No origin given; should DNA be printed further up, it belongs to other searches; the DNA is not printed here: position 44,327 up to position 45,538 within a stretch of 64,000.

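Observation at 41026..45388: Three-gene minus-strand operon: CAT-fold E2-like protein, acyl-adenylate-forming ligase and a 12+ TM membrane protein (possible envelope acylation pathway)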

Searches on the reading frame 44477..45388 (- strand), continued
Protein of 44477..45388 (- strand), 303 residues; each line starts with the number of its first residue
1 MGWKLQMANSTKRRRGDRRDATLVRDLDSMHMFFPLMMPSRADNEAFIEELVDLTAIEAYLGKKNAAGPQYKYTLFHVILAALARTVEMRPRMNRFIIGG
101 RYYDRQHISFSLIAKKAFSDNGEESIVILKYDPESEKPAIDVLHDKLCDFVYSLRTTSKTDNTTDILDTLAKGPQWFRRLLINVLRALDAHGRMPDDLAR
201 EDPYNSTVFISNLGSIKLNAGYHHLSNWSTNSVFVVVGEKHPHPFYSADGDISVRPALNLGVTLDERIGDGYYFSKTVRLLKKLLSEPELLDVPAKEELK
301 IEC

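Call 32: search_protein_families(library=pfam, proteins=[L044:7179-7892:+, L052:7132-7860:+, L001:10657-11235:+, L002:10581-11726:-, L010:11029-11652:-], max_evalue=0.01)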
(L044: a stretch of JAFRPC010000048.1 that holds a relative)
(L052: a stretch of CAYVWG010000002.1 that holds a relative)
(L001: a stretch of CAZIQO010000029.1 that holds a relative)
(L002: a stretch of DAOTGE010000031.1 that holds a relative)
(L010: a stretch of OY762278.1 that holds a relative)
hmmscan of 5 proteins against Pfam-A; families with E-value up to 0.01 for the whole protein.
L044:7179-7892:+ (237 aa): 3 families
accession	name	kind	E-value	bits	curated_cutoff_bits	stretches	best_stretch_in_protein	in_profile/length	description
PF07786.18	HGSNAT_cat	-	4.7e-39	134.7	22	1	8-227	1-222/222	Heparan-alpha-glucosaminide N-acetyltransferase, catalytic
PF01757.29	Acyl_transf_3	-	2.9e-07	30.3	31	0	10-190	2-201/326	Acyltransferase domain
PF10129.15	OpgC_C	-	1.4e-05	24.6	21.4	1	8-66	1-53/358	OpgC protein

L052:7132-7860:+ (242 aa): 2 families
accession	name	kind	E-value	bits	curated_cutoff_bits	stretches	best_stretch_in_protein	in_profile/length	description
PF07786.18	HGSNAT_cat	-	9.6e-44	150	22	1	9-226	1-222/222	Heparan-alpha-glucosaminide N-acetyltransferase, catalytic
PF01757.29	Acyl_transf_3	-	2.6e-10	40.3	31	2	199-231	261-293/326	Acyltransferase domain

L001:10657-11235:+ (192 aa): 5 families
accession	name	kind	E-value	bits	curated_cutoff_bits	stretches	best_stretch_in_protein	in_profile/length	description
PF13240.11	Zn_Ribbon_1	-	1.1e-06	28.7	25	1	6-29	1-23/23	zinc-ribbon domain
PF24463.1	DUF7577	-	5.1e-05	23.2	28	0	5-15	17-27/27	Domain of unknown function (DUF7577)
PF12773.13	DZR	-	8.2e-05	23.1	27.3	1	4-31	12-36/45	Double zinc ribbon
PF13248.11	Zn_ribbon_3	-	0.00017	21.4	27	1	7-29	5-26/26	zinc-ribbon domain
PF18912.6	DZR_2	-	0.0043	17.3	27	1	4-31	21-48/56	Double zinc ribbon domain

L002:10581-11726:- (381 aa): 0 families

L010:11029-11652:- (207 aa): 0 families

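Call 35: search_protein_representatives(alignment_id=A1)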
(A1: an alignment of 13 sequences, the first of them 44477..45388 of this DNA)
Query: 13 sequences, 299 profile positions. Proteins with E-value up to 0.001 (for the whole library): 2252; up to 1e-10: 1240; up to 1e-30: 445. The best 150 are listed.
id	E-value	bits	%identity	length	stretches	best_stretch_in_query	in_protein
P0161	7.8e-114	396.3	-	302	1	5-296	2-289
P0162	4.2e-105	367.7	-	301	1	12-293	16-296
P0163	7.2e-97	340.6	-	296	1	7-296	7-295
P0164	6.6e-94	330.9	-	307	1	4-296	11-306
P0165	2.0e-91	322.7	-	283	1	7-290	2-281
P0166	9.9e-89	313.9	-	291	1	13-240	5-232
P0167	4.1e-88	311.9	-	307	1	4-296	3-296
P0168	4.9e-88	311.6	-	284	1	9-293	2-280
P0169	4.1e-82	292.2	-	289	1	3-294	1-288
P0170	2.0e-81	289.9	-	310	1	6-295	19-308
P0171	2.9e-81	289.4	-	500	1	5-297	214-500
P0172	3.5e-81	289.1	-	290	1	9-295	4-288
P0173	4.7e-80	285.4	-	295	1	6-299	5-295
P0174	1.5e-76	273.9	-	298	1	3-294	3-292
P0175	1.9e-75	270.3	-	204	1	97-296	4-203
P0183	2.8e-71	256.6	-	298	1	7-293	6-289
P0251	1.9e-52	194.8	-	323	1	152-297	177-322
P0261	2.6e-51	191.1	-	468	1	6-287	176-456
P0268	8.8e-51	189.3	-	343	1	160-295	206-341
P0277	3.7e-50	187.3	-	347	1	12-288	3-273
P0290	5.6e-49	183.4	-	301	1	15-296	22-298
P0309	2.0e-47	178.3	-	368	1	11-292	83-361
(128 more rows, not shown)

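Call 36: search_protein_families(library=pfam, proteins=[P0171, P0261, P0309, P0277, P0268, P0251], max_evalue=0.01)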
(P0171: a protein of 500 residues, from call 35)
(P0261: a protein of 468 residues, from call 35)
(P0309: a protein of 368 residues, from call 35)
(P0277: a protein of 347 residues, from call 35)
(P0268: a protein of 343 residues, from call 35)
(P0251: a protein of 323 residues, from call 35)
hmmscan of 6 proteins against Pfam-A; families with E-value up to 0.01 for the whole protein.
P0171 (500 aa): 3 families
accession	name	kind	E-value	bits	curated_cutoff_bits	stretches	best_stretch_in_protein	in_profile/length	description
PF00198.28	2-oxoacid_dh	-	9e-12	45.4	23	1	396-490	139-230/232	2-oxoacid dehydrogenases acyltransferase (catalytic domain)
PF04138.20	GtrA_DPMS_TM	-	3e-05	24.6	26.1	1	22-140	1-117/117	GtrA/DPMS, transmembrane domain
PF14007.11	YtpI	-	0.00064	20.5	29.4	0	163-203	36-76/87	YtpI-like protein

P0261 (468 aa): 1 family
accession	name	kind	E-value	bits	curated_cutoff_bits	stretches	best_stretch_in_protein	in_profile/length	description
PF00198.28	2-oxoacid_dh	-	1.3e-07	31.7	23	1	408-457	182-231/232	2-oxoacid dehydrogenases acyltransferase (catalytic domain)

P0309 (368 aa): 1 family
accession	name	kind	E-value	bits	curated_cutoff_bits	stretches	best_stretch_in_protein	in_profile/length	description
PF00198.28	2-oxoacid_dh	-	4.9e-09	36.4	23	1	271-356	148-230/232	2-oxoacid dehydrogenases acyltransferase (catalytic domain)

P0277 (347 aa): 1 family
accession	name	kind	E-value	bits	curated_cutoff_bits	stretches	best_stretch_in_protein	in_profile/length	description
PF00198.28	2-oxoacid_dh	-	2.3e-10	40.8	23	1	216-272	175-230/232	2-oxoacid dehydrogenases acyltransferase (catalytic domain)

P0268 (343 aa): 2 families
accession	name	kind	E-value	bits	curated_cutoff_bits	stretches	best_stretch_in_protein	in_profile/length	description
PF02729.26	OTCace_N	-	1.8e-47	161.6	29.9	1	3-141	2-147/148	Aspartate/ornithine carbamoyltransferase, carbamoyl-P binding domain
PF00198.28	2-oxoacid_dh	-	6.8e-09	35.9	23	1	248-333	148-230/232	2-oxoacid dehydrogenases acyltransferase (catalytic domain)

P0251 (323 aa): 2 families
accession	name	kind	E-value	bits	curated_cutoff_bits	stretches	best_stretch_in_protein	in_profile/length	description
PF00156.33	Pribosyltran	-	3.2e-09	36.7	26.3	1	35-154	12-122/158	Phosphoribosyl transferase domain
PF00198.28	2-oxoacid_dh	-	7.8e-05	22.7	23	1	227-312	148-230/232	2-oxoacid dehydrogenases acyltransferase (catalytic domain)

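Call 42: find_encoding_contigs(protein=P0290, flank=6000, max_places=2)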
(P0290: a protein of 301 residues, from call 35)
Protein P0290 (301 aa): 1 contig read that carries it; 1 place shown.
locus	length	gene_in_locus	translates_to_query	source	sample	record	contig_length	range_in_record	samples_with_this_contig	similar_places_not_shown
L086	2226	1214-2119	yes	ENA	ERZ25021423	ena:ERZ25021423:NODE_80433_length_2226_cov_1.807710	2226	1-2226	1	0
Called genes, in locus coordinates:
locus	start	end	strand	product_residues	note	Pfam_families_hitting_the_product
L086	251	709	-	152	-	-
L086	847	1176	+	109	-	PF12647:RNHCP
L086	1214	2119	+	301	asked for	PF00198:2-oxoacid_dh (faint)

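Call 43: find_encoding_contigs(protein=P0171, flank=6000, max_places=2)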
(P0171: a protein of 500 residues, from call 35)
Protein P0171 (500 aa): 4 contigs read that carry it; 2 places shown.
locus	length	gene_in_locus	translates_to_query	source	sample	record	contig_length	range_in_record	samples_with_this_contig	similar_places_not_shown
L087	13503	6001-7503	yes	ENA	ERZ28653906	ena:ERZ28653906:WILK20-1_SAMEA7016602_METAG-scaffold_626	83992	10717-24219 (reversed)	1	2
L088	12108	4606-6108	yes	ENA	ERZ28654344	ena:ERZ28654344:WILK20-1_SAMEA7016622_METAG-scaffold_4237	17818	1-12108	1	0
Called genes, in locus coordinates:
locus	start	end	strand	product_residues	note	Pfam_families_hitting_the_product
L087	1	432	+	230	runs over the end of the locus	-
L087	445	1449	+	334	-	PF14057:GGGtGRT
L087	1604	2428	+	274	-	-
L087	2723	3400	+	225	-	PF27271:AF_1327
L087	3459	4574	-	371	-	-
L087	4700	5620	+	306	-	-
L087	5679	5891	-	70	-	PF19807:DUF6290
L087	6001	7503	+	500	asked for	PF00198:2-oxoacid_dh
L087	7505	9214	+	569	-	PF00501:AMP-binding, PF13193:AMP-binding_C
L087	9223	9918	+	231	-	PF01226:Form_Nir_trans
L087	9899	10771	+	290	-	PF00561:Abhydrolase_1, PF12146:Hydrolase_4, PF12697:Abhydrolase_6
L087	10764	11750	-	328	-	PF00962:A_deaminase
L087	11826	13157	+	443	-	PF03051:Peptidase_C1_2, PF00112:Peptidase_C1 (faint)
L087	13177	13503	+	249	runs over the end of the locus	PF00300:His_Phos_1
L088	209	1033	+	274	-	-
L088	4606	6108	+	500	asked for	PF00198:2-oxoacid_dh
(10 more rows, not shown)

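Call 47: find_related_loci(query=A3, collection=metagenome_contigs, flank=7000)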
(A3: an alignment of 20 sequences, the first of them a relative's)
Query A3 (296 aa) in metagenome_contigs; peptide patterns used: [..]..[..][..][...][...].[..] (x = any residue, [..] = any of these).
600 stretches matched a pattern (row limit reached: there are more); 574 encode a relative of the query (tblastn E <= 1e-3); the best 80 are kept; 80 distinct loci.
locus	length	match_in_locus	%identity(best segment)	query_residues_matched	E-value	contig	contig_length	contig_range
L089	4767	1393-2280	96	1-296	0e+0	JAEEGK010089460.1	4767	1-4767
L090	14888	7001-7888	91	1-296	0e+0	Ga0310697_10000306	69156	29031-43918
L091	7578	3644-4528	69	2-296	7e-144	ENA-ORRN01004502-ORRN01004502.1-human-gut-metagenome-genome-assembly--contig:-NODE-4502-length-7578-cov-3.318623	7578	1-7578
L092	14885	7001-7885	69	2-296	2e-143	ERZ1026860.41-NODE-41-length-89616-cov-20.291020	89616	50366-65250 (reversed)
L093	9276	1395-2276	59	2-296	1e-121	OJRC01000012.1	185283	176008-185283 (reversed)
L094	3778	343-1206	60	5-296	6e-124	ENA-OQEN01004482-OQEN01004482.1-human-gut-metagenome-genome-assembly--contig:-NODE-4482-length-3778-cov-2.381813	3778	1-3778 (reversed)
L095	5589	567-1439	58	5-296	6e-117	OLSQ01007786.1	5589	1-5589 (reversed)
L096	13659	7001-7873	58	5-296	9e-117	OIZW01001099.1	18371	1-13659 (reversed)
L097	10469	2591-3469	59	3-296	4e-116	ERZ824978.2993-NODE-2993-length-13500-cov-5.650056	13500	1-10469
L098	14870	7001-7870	60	5-296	9e-116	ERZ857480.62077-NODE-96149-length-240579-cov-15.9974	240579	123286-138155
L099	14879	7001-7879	59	3-296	5e-116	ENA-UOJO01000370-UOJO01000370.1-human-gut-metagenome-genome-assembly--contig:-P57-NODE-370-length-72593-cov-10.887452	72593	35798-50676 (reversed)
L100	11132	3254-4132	59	3-296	8e-116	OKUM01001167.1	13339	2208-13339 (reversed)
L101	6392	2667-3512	61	5-287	1e-115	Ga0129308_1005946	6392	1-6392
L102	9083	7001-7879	58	3-296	4e-115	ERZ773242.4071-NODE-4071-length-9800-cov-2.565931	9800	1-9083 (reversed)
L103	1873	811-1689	58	3-296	2e-122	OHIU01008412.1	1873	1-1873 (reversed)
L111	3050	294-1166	58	5-296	9e-117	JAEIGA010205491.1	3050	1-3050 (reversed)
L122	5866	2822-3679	56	11-296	8e-111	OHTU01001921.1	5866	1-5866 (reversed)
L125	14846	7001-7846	57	5-287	5e-110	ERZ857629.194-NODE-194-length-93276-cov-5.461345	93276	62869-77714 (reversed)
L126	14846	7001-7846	57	5-287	1e-109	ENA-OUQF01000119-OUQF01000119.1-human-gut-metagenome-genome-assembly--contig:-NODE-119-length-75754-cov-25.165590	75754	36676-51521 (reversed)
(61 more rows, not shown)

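Call 48: predict_structure(alignment_id=A2)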
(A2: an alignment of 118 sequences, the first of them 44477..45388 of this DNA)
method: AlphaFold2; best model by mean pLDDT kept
length: 303 residues; sequences in the alignment: 118
mean_pLDDT: 94.6   pTM: 0.92
mean pLDDT of the five models: 94.6, 94.4, 94.4, 94.3, 94.2
residues with pLDDT >= 90: 274; 70-90: 19; 50-70: 6; < 50: 4
segments of 3 or more residues with pLDDT < 50: 1-4
pLDDT, mean of each block of 10 residues (from residue 1): 53 94 97 97 98 98 97 98 98 97 98 93 94 97 97 87 84 97 96 94 97 97 97 98 97 98 98 97 98 97 87
secondary structure, 60 per line:
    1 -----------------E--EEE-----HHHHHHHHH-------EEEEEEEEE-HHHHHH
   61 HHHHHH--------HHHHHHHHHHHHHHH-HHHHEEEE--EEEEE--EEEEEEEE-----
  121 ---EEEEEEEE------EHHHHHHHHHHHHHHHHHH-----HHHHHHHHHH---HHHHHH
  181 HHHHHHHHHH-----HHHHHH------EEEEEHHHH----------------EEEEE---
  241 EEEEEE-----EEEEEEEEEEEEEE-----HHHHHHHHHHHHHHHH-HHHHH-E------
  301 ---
elements in order: E21-23 H29-37 E45-53 H55-66 H75-89 H91-94 E95-98 E101-105 E108-115 E124-131 H139-156 H162-171 H175-190 H196-201 E208-212 H213-216 E233-237 E241-246 E252-265 H271-286 H288-292

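Call 55: search_protein_families(library=pfam, proteins=[L111:1166-1969:+, L122:3712-4404:+, L126:5554-6426:+, L125:3670-4893:-], max_evalue=0.001)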
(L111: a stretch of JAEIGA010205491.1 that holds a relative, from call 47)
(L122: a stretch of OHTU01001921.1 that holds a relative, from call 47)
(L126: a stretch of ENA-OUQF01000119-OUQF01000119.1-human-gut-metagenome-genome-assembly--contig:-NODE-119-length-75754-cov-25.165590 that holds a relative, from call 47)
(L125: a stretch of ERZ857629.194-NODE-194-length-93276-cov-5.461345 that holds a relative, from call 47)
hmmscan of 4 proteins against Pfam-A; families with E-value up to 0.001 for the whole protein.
L111:1166-1969:+ (267 aa): 2 families
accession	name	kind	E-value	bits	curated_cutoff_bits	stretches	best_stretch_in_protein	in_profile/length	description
PF03099.24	BPL_LplA_LipB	-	5e-23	81.9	21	1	28-150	5-133/133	Biotin/lipoate A/B protein ligase family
PF02237.23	BPL_C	-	6.4e-12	45.6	21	1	214-261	1-48/48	Biotin protein ligase C terminal domain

L122:3712-4404:+ (230 aa): 0 families

L126:5554-6426:+ (290 aa): 1 family
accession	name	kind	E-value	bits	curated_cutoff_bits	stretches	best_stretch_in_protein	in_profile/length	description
PF02574.22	S-methyl_trans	-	1.5e-57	196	22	1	16-289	1-283/283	Homocysteine S-methyltransferase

L125:3670-4893:- (407 aa): 1 family
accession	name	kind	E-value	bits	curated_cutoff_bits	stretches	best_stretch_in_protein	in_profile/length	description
PF02073.20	Peptidase_M29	-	4.3e-160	533.4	27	1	4-405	3-406/406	Thermophilic metalloprotease (M29)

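Call 65: search_protein_families(library=pfam, proteins=[L063:6771-7307:+, L064:5696-6466:-, L077:7099-7860:+, L087:9223-9918:+, L087:9899-10771:+], max_evalue=0.01)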
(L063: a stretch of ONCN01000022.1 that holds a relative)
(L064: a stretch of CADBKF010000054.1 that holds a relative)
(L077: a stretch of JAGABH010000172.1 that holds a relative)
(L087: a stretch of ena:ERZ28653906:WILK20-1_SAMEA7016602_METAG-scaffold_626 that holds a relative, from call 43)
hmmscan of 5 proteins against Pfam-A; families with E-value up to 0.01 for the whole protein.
L063:6771-7307:+ (178 aa): 0 families

L064:5696-6466:- (256 aa): 0 families

L077:7099-7860:+ (253 aa): 3 families
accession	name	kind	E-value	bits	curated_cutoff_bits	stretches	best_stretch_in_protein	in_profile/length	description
PF07786.18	HGSNAT_cat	-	1.7e-37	129.5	22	1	25-244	1-222/222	Heparan-alpha-glucosaminide N-acetyltransferase, catalytic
PF01757.29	Acyl_transf_3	-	0.0008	19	31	0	88-252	148-296/326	Acyltransferase domain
PF10129.15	OpgC_C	-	0.0027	17.1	21.4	0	125-245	199-317/358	OpgC protein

L087:9223-9918:+ (231 aa): 1 family
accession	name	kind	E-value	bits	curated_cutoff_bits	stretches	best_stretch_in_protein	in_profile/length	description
PF01226.23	Form_Nir_trans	-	2.1e-35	122.7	34.6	1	5-212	19-233/240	Formate/nitrite transporter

L087:9899-10771:+ (290 aa): 4 families
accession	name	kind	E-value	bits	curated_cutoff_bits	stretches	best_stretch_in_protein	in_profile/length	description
PF00561.26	Abhydrolase_1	-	2.2e-22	80.3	25.8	1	28-278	2-245/245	alpha/beta hydrolase fold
PF12146.15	Hydrolase_4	-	1.5e-11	44.5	27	1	30-131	8-110/239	Serine aminopeptidase, S33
PF12697.13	Abhydrolase_6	-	4.2e-10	41.1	26.3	1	29-283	1-216/217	Alpha/beta hydrolase family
PF12695.13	Abhydrolase_5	-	0.00087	19.5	27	1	87-145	47-104/164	Alpha/beta hydrolase family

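Call 75: find_encoding_contigs(protein=P0261, flank=5000, max_places=2)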
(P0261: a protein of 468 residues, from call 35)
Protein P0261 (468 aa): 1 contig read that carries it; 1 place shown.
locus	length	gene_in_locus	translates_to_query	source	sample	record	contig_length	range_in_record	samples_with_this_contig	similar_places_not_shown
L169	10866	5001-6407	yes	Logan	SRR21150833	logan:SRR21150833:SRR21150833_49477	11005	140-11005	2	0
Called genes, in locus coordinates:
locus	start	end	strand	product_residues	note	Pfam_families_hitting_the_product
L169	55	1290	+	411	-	PF00501:AMP-binding, PF14535:AMP-binding_C_2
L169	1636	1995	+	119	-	PF03965:Penicillinase_R, PF22194:WHD_F93 (faint)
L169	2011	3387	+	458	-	PF05569:Peptidase_M56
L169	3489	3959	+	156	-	PF12844:HTH_19, PF13560:HTH_31, PF01381:HTH_3, PF07022:Phage_CI_repr (weak)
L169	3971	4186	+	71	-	-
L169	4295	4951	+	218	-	PF12844:HTH_19, PF13560:HTH_31, PF01381:HTH_3, PF13443:HTH_26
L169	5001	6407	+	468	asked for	PF00198:2-oxoacid_dh (weak)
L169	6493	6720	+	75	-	-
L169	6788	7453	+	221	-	PF06912:DUF1275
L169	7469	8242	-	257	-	PF01177:Asp_Glu_race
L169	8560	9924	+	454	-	PF02463:SMC_N, PF13175:AAA_15, PF13476:AAA_23, PF13175:AAA_15, PF13304:AAA_21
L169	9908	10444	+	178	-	PF01844:HNH, PF14279:HNH_5 (weak)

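Call 76: find_encoding_contigs(protein=P0309, flank=5000, max_places=2)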
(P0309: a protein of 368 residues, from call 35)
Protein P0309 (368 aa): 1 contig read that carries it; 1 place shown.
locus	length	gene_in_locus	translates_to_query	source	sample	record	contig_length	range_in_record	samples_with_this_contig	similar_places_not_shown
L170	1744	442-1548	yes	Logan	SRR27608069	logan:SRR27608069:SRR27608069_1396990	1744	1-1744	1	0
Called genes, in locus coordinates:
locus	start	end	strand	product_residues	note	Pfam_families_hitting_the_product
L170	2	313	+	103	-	?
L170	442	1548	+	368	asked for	PF00198:2-oxoacid_dh (faint)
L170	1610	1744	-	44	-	?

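Call 77: find_encoding_contigs(protein=P0172, flank=5000, max_places=2)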
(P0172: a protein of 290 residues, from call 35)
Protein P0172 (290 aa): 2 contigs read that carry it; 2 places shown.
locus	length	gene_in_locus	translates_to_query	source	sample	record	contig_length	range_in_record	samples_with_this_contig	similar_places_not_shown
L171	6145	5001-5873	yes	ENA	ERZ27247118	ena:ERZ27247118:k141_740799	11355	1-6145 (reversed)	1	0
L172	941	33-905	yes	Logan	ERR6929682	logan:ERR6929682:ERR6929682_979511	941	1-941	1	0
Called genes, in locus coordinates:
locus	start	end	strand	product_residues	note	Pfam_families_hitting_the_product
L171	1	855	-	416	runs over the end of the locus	PF12704:MacB_PCD, PF02687:FtsX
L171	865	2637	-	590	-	-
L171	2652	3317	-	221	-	PF00005:ABC_tran, PF02463:SMC_N (faint), PF13304:AAA_21 (faint)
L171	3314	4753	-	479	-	PF25984:BSH_YknX (weak), PF25990:Beta-barrel_YknX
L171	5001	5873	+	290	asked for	PF00198:2-oxoacid_dh (weak)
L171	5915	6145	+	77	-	?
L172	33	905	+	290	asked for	PF00198:2-oxoacid_dh (weak)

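Call 78: find_encoding_contigs(protein=P0183, flank=5000, max_places=2)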
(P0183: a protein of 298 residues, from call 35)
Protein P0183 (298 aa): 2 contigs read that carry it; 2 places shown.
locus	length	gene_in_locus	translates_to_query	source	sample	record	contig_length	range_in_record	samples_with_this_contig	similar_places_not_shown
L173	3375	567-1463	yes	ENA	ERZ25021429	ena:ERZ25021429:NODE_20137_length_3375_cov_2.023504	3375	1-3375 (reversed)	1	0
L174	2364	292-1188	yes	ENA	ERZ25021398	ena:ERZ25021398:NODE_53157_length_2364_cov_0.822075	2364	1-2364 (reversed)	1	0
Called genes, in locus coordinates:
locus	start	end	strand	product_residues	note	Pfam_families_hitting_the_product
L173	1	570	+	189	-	?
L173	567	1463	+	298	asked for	PF00198:2-oxoacid_dh (faint)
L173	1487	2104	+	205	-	PF11667:DUF3267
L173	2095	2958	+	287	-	PF06541:ABC_trans_CmpB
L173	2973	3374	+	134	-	?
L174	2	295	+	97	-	?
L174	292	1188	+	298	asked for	PF00198:2-oxoacid_dh (faint)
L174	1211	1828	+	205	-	PF11667:DUF3267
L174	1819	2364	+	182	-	?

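Call 84: search_protein_families(library=padloc, proteins=[window:44477-45370:-], max_evalue=0.001)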
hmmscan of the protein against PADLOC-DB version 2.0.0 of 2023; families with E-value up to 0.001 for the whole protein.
window:44477-45370:- (297 aa): 1 family
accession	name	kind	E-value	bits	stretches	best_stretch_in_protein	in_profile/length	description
PDLC01214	Cas11a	-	0.00066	18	0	136-183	48-94/117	CAS-I-A; effector_SS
